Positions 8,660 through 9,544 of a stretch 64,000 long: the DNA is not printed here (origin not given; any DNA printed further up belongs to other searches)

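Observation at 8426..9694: AT-rich orphan islet between the DcuC-family transporter gene and dnaB, carrying one 194-aa protein with no recognisable domain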

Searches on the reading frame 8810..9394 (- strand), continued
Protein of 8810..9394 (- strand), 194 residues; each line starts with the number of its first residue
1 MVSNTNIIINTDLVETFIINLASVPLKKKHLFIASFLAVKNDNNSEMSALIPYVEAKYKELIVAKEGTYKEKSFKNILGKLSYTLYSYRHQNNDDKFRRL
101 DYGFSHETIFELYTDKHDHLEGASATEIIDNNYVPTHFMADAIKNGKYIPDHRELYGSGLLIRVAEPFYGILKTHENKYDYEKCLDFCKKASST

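Call 57: find_encoding_contigs(protein=P0004, flank=10000)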
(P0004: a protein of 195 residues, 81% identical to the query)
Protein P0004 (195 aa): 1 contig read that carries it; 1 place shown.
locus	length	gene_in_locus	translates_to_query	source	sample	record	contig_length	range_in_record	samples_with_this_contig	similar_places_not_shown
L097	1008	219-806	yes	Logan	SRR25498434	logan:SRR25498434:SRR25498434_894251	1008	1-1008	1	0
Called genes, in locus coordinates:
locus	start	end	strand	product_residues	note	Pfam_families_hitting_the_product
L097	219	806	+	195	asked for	-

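Call 60: predict_structure(alignment_id=A3)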
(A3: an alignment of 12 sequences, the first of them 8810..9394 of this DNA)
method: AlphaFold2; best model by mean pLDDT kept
length: 194 residues; sequences in the alignment: 12
mean_pLDDT: 84.4   pTM: 0.83
mean pLDDT of the five models: 84.4, 80.5, 73.6, 70.8, 59.0
residues with pLDDT >= 90: 105; 70-90: 65; 50-70: 7; < 50: 17
segments of 3 or more residues with pLDDT < 50: 1-6, 92-102
pLDDT, mean of each block of 10 residues (from residue 1): 47 92 96 99 96 98 96 92 84 44 74 88 82 78 76 74 94 97 98 84
secondary structure, 60 per line:
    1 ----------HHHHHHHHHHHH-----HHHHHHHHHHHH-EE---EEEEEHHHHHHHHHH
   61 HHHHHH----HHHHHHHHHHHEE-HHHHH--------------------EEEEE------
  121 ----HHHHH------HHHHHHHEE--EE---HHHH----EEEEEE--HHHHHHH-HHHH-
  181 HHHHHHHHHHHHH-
elements in order: H11-22 H28-39 E46-50 H51-66 H71-81 H85-89 E110-114 H125-129 H136-142 H152-155 E160-165 H168-174 H176-179 H181-193

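Call 64: fold_search(model_id=the predicted structure, library=pdb)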
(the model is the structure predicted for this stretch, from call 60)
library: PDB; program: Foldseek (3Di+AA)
matches with E <= 10: 16; with E <= 0.001: 0
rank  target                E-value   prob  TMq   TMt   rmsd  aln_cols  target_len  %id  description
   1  8v5c_A                3.1e-01  0.12  0.19  0.18  16.0       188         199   13  IpaD (122-321) Bound to Deoxycholate (released 2024-08-21)
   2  2v1u_A                2.4e+00  0.15  0.30  0.16  15.1       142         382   14  STRUCTURE OF THE AEROPYRUM PERNIX ORC1 PROTEIN IN COMPLEX WITH DNA (released 2007-09-18)
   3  6m04_C                3.9e+00  0.01  0.17  0.07  26.0       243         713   12  Structure of the human homo-hexameric LRRC8D channel at 4.36 Angstroms (released 2020-06-17)
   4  3mzs_A                4.6e+00  0.01  0.16  0.09  19.8       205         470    9  Crystal Structure of Cytochrome P450 CYP11A1 in complex with 22-hydroxy-cholesterol (released 2010-12-15)
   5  1s1j_A                4.9e+00  0.02  0.17  0.22  12.6       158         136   11  Crystal Structure of ZipA in complex with indoloquinolizin inhibitor 1 (released 2004-05-04)
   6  6pco_C                5.1e+00  0.11  0.29  0.39   6.1       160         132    7  Mechanism for regulation of DNA binding of Bordetella bronchiseptica BpsR by 6-hydroxynicotinic acid (released 2019-11-06)
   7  1y2g_A                5.1e+00  0.02  0.16  0.21  12.0       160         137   13  Crystal STructure of ZipA in complex with an inhibitor (released 2005-03-01)
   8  2q9f                  6.1e+00  0.01  0.15  0.09  19.8       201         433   12  Crystal structure of human cytochrome P450 46A1 in complex with cholesterol-3-sulphate (released 2008-06-17)
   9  7nsi_BG               6.4e+00  0.01  0.12  0.12  16.9       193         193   12  55S mammalian mitochondrial ribosome with mtRRF (pre) and tRNA(P/E) (released 2021-06-02)
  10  5czl                  8.0e+00  0.04  0.13  0.09   6.2        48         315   19  Crystal structure of a novel GH8 endo-beta-1,4-glucanase from an Achatina fulica gut metagenomic library (released 2016-08-03)
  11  4k0n                  8.0e+00  0.01  0.15  0.13  16.6       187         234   12  Crystal structure of human CLIC1 C24A mutant (released 2014-04-09)
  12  5aqs_D                8.9e+00  0.01  0.10  0.14  17.8       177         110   14  Fragment-based screening of HSP70 sheds light on the functional role of ATP-binding site residues (released 2016-10-05)
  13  1d0k_A                9.9e+00  0.02  0.09  0.06   8.2        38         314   13  THE ESCHERICHIA COLI LYTIC TRANSGLYCOSYLASE SLT35 IN COMPLEX WITH TWO MURODIPEPTIDES (GLCNAC-MURNAC-L-ALA-D-GLU) (released 2000-03-06)
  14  1s1s_B                9.9e+00  0.01  0.18  0.24  11.9       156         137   13  Crystal Structure of ZipA in complex with indoloquinolizin 10b (released 2005-01-18)
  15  6b9x_B                9.9e+00  0.01  0.13  0.16  12.8       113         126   10  Crystal structure of Ragulator (released 2017-11-08)
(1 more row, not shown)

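Call 65: fold_search(model_id=the predicted structure, library=viral)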
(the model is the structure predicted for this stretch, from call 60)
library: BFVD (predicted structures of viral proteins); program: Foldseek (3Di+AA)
matches with E <= 10: 41; with E <= 0.001: 0
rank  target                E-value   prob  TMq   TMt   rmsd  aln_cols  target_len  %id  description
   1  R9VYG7                1.8e+00  0.18  0.23  0.25   7.8        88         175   17  Uncharacterized protein [Flavobacterium phage 6H]
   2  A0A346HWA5            1.8e+00  0.03  0.14  0.13  15.0       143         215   10  (no name in the UniProt tables at hand)
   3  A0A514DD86            2.1e+00  0.02  0.13  0.12  18.8       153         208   14  RNA-directed RNA polymerase (Fragment) [Riboviria sp.]
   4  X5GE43                2.6e+00  0.01  0.15  0.05  17.9       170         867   15  DNA-directed DNA polymerase [Nilaparvata lugens endogenous nudivirus]
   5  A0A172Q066            3.6e+00  0.02  0.16  0.10  13.9       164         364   10  Uncharacterized protein [Acinetobacter phage vB_AbaM_ME3]
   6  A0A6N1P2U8            4.3e+00  0.04  0.23  0.23  10.3       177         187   11  Uncharacterized protein [Tupanvirus soda lake]
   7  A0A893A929            4.3e+00  0.01  0.13  0.15  19.6       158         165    7  RNA-directed RNA polymerase (Fragment) [Riboviria sp.]
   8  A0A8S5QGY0            4.3e+00  0.01  0.11  0.06  17.8       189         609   11  Integral membrane metallopeptidase [Myoviridae sp. ctdNl2]
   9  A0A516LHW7            4.5e+00  0.08  0.25  0.39   9.9       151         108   10  (no name in the UniProt tables at hand)
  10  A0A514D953            4.5e+00  0.01  0.10  0.08  21.3       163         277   12  RNA-directed RNA polymerase (Fragment) [Riboviria sp.]
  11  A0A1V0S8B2            4.8e+00  0.01  0.18  0.10  15.6       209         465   10  Uncharacterized protein [Catovirus CTV1]
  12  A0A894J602            5.6e+00  0.03  0.15  0.12  11.0       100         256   13  ORF0 [Artemisia virus B]
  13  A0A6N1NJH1            5.6e+00  0.02  0.15  0.07  10.7        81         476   10  Cytochrome P450 [Tupanvirus soda lake]
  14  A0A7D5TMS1            6.3e+00  0.01  0.10  0.05  19.2       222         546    8  (no name in the UniProt tables at hand)
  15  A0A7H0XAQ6            6.6e+00  0.03  0.21  0.29  11.4       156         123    8  (no name in the UniProt tables at hand)
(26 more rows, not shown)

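Call 70: search_protein_families(library=pfam, proteins=[L092:2-178:+, L092:1023-1289:+, L085:242-619:+, L091:1-141:+, L091:878-1003:+, L094:339-1586:-, L094:4040-5695:+], max_evalue=0.1)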
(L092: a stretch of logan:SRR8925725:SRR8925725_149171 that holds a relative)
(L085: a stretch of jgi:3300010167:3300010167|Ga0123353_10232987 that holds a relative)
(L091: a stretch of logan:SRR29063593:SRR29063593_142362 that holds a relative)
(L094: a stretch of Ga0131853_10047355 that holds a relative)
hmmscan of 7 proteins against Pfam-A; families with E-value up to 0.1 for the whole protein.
L092:2-178:+ (58 aa): 0 families

L092:1023-1289:+ (88 aa): 0 families

L085:242-619:+ (125 aa): 1 family
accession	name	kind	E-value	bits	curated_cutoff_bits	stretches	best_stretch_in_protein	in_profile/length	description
PF05240.20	APOBEC_C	-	0.061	13.8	23.6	1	59-94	24-59/78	APOBEC-like C-terminal domain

L091:1-141:+ (46 aa): 0 families

L091:878-1003:+ (42 aa): 0 families

L094:339-1586:- (415 aa): 1 family
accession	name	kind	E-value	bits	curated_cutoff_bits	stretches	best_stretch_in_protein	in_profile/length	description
PF08486.15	SpoIID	-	3.6e-05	24.8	23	1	211-289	10-77/97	Stage II sporulation protein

L094:4040-5695:+ (551 aa): 3 families
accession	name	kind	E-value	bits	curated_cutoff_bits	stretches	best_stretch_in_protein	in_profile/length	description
PF12700.13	HlyD_2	-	3.1e-37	128.8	25.1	1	80-418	11-351/416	HlyD family secretion protein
PF00863.25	Peptidase_C4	-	0.0022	17.7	27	0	131-200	134-204/244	Peptidase family C4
PF13437.12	HlyD_3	-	0.0028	18.8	22.2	0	302-370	10-76/106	HlyD family secretion protein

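Call 71: search_protein_families(library=phrogs, proteins=[L092:2-178:+, L092:1023-1289:+, L085:2-619:+, L085:2344-2868:+, L088:1-285:-, L088:1290-1475:+, P0008, P0005, P0009, P0011], max_evalue=0.01)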
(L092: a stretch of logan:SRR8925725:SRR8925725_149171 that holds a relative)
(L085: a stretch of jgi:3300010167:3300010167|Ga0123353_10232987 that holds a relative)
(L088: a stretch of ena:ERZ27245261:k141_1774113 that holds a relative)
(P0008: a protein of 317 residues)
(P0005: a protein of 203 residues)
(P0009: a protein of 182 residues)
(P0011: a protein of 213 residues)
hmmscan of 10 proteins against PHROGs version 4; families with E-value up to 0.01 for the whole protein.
L092:2-178:+ (58 aa): 1 family
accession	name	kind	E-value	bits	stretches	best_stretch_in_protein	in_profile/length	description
phrog_10988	-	unknown function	2.7e-22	79.5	1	2-57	7-62/72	-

L092:1023-1289:+ (88 aa): 1 family
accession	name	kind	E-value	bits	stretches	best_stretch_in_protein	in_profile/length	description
phrog_4182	-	unknown function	0.0033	18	1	9-74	113-178/243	-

L085:2-619:+ (205 aa): 0 families

L085:2344-2868:+ (175 aa): 0 families

L088:1-285:- (95 aa): 0 families

L088:1290-1475:+ (61 aa): 0 families

P0008 (317 aa): 0 families

P0005 (203 aa): 0 families

P0009 (182 aa): 0 families

P0011 (213 aa): 0 families

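Call 87: find_related_loci(query=P0009, collection=viral_contigs, flank=10000)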
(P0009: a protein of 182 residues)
Query P0009 (182 aa) in viral_contigs; peptide patterns used: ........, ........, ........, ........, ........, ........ (x = any residue, [..] = any of these).
8 stretches matched a pattern, but none encodes a relative of the query by tblastn (E <= 1e-3).

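Call 88: find_related_loci(query=P0011, collection=viral_contigs, flank=10000)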
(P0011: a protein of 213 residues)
Query P0011 (213 aa) in viral_contigs; peptide patterns used: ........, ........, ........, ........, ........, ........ (x = any residue, [..] = any of these).
2 stretches matched a pattern, but none encodes a relative of the query by tblastn (E <= 1e-3).

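Call 89: find_related_loci(query=P0005, collection=viral_contigs, flank=10000)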
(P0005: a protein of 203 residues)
Query P0005 (203 aa) in viral_contigs; peptide patterns used: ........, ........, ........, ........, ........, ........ (x = any residue, [..] = any of these).
12 stretches matched a pattern, but none encodes a relative of the query by tblastn (E <= 1e-3).

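Call 90: search_dna_similar(query=P0009, collection=phages, mode=protein, max_evalue=0.01)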
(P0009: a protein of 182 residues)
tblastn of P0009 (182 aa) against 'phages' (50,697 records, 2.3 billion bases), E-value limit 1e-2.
No match.

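Call 91: search_dna_similar(query=P0009, collection=plasmids, mode=protein, max_evalue=0.01)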
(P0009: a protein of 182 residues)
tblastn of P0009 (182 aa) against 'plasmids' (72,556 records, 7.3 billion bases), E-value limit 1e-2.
No match.

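Call 92: search_dna_similar(query=L092:2-178:+, collection=phages, mode=protein, max_evalue=0.001, max_rows=8)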
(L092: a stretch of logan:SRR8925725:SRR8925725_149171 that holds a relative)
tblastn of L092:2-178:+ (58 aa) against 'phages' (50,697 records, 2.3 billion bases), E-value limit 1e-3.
Records with a match: 19; places in all: 19; records where one place covers at least 80% of the query: 19.
Best place of each record, by identity: 60-80% 2; <60% 17.
By first word of the organism name: phage 5; Ruminococcus 4; Acutalibacteraceae 2; Oscillospiraceae 2; Anaeroplasmataceae 1; Oscillospirales 1; Anaerosphaera 1; Streptococcus 1; Erysipelothrix 1; Bacteriophage 1.
By host as written in the record: - 6; Ruminococcus sp. 4; Acutalibacteraceae 2; Oscillospiraceae 2; Anaeroplasmataceae 1; Oscillospirales 1; Anaerosphaera 1; Streptococcus uberis C8329 1; and 1 more.
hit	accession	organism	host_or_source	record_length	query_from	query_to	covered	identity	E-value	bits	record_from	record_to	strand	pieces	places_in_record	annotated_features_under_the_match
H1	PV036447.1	Anaeroplasmataceae phage NatCom_34063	Anaeroplasmataceae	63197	1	58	100%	62.1%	5e-18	81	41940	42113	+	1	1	hypothetical protein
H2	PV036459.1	phage IMGVR 517045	human feces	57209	1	55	95%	61.8%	4e-18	81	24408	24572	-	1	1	hypothetical protein | tail length tape measure protein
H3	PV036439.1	Ruminococcus phage NatCom_28274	Ruminococcus sp.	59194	2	58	98%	52.6%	3e-7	50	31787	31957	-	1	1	hypothetical protein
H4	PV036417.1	Ruminococcus phage NatCom_3870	Ruminococcus sp.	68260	1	58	100%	51.7%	4e-13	67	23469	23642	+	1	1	hypothetical protein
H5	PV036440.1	Ruminococcus phage NatCom_28775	Ruminococcus sp.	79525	1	58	100%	51.7%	4e-13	67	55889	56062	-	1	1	hypothetical protein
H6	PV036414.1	Ruminococcus phage NatCom_2329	Ruminococcus sp.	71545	1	58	100%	50.0%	5e-14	69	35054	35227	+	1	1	hypothetical protein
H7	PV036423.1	phage NatCom_17901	human feces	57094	1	55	95%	50.9%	3e-13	67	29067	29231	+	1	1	hypothetical protein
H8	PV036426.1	Acutalibacteraceae phage NatCom_11578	Acutalibacteraceae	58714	1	55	95%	49.1%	1e-12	65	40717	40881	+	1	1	hypothetical protein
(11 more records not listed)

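Call 93: get_annotated_region(hit=H1, flank=3500)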
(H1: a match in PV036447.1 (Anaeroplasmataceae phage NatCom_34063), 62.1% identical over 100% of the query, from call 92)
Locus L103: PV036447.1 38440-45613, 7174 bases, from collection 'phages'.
description: Anaeroplasmataceae phage NatCom_34063, complete genome.
organism: Anaeroplasmataceae phage NatCom_34063 (NCBI taxid 3403515)
taxonomy: Viruses; Duplodnaviria; Heunggongvirae; Uroviricota; Caudoviricetes; Ca. Heliusvirales
host: Anaeroplasmataceae; source: human feces; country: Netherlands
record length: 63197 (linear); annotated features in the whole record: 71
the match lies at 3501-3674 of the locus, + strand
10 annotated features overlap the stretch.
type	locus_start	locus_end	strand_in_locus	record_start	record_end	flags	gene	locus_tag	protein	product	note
CDS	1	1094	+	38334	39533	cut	-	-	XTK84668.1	major head protein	-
CDS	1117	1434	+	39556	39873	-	-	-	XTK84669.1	head-tail adaptor Ad1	-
CDS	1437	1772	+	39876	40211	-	-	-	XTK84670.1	hypothetical protein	-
CDS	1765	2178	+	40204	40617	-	-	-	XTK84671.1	hypothetical protein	-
CDS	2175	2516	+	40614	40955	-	-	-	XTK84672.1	hypothetical protein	-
CDS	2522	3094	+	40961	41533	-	-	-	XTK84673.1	hypothetical protein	-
CDS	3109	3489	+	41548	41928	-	-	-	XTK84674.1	tail protein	-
CDS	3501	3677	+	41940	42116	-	-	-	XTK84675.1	hypothetical protein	-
CDS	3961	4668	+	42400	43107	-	-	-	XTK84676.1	hypothetical protein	-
CDS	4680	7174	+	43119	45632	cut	-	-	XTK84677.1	hypothetical protein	-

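Call 99: search_protein_families(library=pfam, proteins=[L103:3961-4668:+], max_evalue=0.01)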
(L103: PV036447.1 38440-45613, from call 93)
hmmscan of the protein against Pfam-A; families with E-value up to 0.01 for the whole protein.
L103:3961-4668:+ (235 aa): 0 families
